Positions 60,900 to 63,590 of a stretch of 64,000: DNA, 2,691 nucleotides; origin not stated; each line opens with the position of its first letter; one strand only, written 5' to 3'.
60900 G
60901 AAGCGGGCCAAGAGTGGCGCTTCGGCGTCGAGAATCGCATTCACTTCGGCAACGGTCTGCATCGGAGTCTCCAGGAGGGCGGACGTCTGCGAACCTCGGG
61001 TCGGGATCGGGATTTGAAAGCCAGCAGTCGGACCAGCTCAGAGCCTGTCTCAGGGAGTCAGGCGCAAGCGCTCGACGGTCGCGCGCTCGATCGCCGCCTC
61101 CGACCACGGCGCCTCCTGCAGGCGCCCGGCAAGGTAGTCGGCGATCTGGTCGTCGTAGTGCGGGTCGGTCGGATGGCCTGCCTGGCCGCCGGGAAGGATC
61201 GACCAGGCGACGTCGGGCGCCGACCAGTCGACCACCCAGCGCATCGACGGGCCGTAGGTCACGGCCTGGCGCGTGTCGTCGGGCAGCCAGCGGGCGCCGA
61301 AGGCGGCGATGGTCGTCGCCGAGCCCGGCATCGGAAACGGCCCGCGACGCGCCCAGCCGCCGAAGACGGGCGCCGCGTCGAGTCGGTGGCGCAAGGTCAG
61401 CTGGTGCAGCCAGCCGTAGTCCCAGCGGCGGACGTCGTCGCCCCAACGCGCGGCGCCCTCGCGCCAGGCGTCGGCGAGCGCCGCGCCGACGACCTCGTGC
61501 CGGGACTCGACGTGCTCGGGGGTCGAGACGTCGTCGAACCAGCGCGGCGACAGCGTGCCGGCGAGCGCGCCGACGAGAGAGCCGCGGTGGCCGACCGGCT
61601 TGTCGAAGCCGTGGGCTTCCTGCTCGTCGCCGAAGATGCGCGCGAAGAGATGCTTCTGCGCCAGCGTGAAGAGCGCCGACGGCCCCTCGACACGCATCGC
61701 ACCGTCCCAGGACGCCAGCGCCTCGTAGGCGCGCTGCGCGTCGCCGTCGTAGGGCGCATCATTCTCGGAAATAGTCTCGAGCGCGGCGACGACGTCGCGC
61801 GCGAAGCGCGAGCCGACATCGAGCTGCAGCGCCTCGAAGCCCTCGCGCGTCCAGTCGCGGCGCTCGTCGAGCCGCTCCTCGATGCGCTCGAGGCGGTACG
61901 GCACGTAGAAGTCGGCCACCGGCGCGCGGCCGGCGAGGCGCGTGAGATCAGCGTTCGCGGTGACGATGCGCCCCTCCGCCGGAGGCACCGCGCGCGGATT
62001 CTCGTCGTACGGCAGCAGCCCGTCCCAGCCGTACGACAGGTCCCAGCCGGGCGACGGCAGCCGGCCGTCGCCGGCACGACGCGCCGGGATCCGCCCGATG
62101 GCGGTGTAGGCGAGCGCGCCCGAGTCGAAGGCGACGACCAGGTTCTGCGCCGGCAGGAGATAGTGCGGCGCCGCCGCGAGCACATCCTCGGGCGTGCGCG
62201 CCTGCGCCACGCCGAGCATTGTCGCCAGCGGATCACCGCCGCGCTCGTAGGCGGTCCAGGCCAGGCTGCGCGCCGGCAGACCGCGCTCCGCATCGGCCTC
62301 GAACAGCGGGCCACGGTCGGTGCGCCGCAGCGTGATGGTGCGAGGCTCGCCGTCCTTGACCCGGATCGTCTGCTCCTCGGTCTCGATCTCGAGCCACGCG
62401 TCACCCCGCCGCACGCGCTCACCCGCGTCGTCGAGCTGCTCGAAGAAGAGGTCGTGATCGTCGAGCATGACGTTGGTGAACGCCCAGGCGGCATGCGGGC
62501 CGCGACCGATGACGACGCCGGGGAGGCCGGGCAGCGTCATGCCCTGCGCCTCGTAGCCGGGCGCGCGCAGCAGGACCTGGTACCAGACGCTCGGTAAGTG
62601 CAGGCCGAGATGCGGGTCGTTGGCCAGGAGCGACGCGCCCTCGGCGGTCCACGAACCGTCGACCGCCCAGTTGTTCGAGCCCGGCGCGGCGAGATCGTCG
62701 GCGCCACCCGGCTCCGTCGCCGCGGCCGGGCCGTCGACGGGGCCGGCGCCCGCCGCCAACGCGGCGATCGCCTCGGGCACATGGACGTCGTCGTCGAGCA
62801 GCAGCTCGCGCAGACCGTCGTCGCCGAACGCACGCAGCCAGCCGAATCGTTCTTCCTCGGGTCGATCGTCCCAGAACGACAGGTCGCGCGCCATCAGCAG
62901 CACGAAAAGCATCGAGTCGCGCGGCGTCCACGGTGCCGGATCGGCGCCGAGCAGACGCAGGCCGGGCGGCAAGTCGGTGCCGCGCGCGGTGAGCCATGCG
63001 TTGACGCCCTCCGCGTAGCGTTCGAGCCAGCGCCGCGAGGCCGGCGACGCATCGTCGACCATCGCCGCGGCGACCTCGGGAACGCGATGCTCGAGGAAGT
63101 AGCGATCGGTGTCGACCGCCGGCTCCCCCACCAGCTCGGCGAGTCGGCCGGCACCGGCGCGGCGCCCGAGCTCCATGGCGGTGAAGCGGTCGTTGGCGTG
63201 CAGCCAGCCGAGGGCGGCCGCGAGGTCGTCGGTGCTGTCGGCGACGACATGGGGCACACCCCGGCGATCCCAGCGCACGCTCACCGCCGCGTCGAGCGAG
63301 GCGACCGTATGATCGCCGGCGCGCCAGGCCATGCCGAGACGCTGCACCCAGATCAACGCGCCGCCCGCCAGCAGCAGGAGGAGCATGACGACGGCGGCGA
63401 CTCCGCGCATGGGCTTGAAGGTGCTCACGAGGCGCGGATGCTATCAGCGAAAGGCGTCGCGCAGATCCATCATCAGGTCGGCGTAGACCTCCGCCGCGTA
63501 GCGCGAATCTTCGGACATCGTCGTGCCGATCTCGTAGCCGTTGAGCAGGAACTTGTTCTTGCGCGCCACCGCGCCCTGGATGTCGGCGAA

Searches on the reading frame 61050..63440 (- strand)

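Call 64: search_protein_families(library=pfam, proteins=[window:61050-63440:-], max_evalue=0.00001)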
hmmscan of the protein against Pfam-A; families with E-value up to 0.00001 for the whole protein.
window:61050-63440:- (796 aa): 1 family
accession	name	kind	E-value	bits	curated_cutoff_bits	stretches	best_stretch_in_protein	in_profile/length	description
PF01804.23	Penicil_amidase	-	2.9e-181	605.4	21.3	1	53-785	2-674/675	Penicillin amidase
